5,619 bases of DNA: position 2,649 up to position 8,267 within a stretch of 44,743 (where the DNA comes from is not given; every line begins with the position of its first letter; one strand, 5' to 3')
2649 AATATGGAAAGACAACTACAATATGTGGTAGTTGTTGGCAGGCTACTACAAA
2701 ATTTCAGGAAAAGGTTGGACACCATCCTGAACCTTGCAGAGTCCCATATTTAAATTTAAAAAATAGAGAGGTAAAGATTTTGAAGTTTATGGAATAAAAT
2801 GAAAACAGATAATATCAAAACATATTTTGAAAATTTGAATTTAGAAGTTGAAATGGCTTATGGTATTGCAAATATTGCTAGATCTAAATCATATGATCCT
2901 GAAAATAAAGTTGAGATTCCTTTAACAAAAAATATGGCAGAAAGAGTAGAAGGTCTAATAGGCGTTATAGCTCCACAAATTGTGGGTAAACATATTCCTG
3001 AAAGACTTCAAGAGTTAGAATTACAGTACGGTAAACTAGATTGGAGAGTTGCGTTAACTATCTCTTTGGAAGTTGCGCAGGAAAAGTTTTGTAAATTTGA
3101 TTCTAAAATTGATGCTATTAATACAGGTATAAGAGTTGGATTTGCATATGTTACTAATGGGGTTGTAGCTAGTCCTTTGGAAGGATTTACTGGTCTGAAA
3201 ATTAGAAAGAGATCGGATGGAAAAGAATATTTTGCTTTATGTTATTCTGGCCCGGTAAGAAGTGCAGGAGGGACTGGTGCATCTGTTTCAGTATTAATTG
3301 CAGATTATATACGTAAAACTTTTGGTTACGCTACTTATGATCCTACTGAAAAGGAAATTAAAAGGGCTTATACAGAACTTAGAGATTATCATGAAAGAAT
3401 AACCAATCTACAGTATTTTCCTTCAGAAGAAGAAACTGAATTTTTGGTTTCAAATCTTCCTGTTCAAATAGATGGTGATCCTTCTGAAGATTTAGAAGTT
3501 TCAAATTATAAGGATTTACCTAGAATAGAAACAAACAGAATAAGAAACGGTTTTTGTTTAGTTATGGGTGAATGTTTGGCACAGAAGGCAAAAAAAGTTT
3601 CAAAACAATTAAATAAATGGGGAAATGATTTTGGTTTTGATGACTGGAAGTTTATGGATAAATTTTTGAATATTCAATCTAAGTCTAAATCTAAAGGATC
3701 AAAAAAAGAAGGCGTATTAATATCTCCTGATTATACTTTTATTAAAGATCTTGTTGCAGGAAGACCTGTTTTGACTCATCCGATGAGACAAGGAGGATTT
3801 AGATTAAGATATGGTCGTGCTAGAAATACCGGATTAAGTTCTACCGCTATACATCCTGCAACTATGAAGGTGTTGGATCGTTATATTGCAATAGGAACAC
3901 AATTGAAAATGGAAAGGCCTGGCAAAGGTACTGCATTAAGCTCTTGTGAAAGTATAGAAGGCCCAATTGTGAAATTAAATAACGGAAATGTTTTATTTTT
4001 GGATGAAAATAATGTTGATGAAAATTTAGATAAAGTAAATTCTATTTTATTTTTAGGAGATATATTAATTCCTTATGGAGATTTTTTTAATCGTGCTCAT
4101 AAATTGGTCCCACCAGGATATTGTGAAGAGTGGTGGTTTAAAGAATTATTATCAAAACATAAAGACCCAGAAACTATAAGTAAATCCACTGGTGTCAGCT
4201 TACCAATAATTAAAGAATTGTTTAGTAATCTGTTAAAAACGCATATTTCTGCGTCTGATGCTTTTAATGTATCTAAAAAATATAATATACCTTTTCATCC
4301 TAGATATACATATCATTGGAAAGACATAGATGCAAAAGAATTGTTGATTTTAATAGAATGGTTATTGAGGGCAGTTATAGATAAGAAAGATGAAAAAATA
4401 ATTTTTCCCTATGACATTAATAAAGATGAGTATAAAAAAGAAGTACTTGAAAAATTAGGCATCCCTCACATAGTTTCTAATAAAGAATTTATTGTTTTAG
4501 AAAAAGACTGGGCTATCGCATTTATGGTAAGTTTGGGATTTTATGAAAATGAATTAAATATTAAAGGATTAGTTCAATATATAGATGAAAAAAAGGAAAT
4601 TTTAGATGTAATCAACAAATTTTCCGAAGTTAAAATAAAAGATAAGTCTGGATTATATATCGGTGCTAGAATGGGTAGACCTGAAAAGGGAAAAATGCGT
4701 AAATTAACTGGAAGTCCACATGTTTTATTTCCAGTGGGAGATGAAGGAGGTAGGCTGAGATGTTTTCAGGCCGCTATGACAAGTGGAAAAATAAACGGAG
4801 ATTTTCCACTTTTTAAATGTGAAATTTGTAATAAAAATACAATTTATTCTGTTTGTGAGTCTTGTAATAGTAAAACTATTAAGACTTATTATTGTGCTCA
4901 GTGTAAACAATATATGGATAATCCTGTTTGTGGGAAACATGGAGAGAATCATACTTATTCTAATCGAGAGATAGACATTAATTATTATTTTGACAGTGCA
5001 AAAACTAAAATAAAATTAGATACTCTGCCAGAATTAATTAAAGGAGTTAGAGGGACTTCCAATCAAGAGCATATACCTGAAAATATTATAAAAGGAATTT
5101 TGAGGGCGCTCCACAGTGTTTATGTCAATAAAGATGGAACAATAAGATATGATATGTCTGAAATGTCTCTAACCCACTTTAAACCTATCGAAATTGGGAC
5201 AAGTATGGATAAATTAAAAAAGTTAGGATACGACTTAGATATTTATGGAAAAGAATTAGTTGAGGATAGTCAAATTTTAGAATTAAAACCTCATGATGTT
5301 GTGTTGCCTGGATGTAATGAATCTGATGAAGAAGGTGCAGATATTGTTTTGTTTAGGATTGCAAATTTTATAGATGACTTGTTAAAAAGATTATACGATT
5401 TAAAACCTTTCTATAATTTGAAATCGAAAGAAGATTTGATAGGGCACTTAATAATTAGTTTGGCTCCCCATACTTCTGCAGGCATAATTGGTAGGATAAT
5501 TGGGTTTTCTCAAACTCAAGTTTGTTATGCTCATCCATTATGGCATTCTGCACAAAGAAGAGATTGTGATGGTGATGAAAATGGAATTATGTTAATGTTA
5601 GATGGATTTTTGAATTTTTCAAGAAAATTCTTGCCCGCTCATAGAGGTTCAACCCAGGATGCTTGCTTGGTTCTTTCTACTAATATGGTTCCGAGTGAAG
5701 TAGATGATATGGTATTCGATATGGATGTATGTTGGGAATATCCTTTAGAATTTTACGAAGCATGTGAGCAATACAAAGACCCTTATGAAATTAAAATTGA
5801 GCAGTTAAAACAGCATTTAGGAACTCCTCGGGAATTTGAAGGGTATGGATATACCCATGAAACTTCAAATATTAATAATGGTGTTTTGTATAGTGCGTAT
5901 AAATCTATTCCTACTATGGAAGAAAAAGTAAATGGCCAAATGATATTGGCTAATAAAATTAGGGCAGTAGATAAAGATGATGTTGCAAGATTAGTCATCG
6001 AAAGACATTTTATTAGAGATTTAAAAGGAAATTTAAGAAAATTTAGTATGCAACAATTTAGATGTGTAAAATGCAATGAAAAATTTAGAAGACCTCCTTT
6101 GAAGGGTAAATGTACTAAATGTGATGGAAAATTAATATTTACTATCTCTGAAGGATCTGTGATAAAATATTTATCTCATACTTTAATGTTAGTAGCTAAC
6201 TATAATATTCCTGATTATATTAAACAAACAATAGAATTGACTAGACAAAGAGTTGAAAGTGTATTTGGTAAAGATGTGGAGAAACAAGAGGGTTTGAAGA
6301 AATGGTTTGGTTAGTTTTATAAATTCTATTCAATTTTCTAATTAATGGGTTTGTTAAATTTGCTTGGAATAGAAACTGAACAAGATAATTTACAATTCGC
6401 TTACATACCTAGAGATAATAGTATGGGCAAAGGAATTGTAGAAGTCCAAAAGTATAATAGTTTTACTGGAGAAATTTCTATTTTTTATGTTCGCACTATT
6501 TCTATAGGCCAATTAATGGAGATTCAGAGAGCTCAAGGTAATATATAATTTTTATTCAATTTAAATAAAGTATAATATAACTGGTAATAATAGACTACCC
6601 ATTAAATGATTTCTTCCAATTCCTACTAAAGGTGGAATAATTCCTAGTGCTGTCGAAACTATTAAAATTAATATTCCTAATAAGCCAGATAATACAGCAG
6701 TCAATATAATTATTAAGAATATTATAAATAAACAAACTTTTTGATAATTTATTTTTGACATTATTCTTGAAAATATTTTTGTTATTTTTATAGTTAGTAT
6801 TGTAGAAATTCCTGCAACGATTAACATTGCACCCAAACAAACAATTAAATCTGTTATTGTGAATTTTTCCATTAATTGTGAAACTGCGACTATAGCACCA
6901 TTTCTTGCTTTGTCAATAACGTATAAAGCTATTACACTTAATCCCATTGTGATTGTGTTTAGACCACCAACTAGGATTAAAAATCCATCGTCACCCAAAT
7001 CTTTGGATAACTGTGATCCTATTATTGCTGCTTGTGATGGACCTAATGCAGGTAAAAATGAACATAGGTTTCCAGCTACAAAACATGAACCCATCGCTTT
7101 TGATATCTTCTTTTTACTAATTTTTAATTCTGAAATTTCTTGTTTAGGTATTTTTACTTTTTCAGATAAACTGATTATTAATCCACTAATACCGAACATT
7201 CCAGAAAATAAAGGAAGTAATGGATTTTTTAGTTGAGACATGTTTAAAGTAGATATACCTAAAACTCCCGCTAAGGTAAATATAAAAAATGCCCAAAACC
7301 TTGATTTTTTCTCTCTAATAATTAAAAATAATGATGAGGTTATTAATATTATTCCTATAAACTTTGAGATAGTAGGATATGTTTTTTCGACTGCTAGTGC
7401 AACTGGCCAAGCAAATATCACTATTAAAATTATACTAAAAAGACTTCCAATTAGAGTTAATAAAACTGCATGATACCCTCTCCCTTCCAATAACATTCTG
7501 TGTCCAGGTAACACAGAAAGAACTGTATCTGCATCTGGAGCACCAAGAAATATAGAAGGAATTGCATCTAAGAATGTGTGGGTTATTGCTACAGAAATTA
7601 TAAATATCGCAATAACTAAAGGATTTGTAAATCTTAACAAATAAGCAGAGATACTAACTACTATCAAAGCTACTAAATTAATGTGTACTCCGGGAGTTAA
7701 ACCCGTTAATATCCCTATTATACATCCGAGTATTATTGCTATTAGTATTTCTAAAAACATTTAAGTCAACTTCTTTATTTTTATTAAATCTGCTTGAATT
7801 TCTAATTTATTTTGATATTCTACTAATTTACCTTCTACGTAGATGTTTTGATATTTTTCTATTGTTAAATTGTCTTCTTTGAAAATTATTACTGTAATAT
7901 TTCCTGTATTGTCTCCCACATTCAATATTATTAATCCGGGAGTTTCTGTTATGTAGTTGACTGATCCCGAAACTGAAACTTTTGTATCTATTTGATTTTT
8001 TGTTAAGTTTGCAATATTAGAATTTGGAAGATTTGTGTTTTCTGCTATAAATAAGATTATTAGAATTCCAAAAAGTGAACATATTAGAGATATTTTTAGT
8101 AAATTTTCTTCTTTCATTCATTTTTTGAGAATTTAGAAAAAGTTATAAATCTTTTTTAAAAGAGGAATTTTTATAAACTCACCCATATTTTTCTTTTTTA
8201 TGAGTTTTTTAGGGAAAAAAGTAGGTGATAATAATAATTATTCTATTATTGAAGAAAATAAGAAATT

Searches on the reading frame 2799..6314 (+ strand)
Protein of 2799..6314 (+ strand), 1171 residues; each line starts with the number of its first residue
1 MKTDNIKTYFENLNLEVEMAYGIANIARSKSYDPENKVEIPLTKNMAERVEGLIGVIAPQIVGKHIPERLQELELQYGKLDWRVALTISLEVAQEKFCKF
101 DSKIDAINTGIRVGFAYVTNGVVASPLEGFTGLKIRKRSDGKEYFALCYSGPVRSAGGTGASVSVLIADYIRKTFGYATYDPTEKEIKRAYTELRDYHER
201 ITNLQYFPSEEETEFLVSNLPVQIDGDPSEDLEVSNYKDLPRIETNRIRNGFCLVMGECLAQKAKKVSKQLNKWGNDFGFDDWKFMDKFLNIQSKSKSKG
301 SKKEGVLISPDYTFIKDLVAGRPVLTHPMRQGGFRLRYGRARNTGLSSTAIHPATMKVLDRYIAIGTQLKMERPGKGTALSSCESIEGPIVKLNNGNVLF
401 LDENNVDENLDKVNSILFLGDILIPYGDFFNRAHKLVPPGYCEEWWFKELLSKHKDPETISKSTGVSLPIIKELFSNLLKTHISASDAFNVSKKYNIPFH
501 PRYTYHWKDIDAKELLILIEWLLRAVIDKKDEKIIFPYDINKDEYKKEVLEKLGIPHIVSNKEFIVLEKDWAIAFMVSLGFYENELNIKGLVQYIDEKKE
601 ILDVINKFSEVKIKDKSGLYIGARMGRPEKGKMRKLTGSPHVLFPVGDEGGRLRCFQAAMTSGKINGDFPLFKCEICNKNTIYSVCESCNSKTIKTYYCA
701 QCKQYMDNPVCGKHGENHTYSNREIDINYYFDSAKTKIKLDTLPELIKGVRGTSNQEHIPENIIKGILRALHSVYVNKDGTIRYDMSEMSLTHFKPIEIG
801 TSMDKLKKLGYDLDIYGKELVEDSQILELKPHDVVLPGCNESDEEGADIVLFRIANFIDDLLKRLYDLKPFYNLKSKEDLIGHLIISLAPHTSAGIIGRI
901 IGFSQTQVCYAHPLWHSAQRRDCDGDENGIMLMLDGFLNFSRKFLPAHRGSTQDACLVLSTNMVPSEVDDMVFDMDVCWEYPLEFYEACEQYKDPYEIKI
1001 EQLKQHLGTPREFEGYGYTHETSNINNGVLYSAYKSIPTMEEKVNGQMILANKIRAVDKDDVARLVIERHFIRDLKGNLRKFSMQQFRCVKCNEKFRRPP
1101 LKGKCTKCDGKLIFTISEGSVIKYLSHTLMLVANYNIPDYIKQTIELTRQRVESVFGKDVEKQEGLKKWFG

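Call 71: search_protein_families(library=pfam, max_evalue=0.001, proteins=[window:2799-6314:+])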
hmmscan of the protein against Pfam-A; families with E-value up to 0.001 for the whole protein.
window:2799-6314:+ (1171 aa): 3 families
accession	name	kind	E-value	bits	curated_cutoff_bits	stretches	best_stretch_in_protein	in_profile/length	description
PF24846.1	PolC_DP2_cat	-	7e-119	396.6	24.3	1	745-1043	6-299/299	DNA polymerase II large subunit DP2, catalytic domain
PF24844.1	PolC_DP2_central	-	2.6e-117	392.3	24.3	1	303-705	3-369/372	DNA polymerase II large subunit DP2, central domain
PF03833.19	PolC_DP2_N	-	3.1e-84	282.8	24.3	1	9-290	2-269/271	DNA polymerase II large subunit DP2, N-terminal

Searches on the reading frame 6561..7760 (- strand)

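Call 71: search_protein_families(library=pfam, max_evalue=0.001, proteins=[window:6561-7760:-])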
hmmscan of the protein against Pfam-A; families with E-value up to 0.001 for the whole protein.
window:6561-7760:- (399 aa): 1 family
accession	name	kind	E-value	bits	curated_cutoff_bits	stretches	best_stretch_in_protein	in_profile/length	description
PF01970.21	TctA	-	6.8e-51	173.6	28.9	1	6-387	1-422/423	Tripartite tricarboxylate transporter TctA family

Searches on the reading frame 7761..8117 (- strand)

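Call 71: search_protein_families(library=pfam, max_evalue=0.001, proteins=[window:7761-8117:-])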
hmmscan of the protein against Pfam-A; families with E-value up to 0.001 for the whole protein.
window:7761-8117:- (118 aa): 1 family
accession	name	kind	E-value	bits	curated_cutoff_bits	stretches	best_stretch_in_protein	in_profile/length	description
PF01336.31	tRNA_anti-codon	-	1.9e-07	31.3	27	1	47-113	1-73/75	OB-fold nucleic acid binding domain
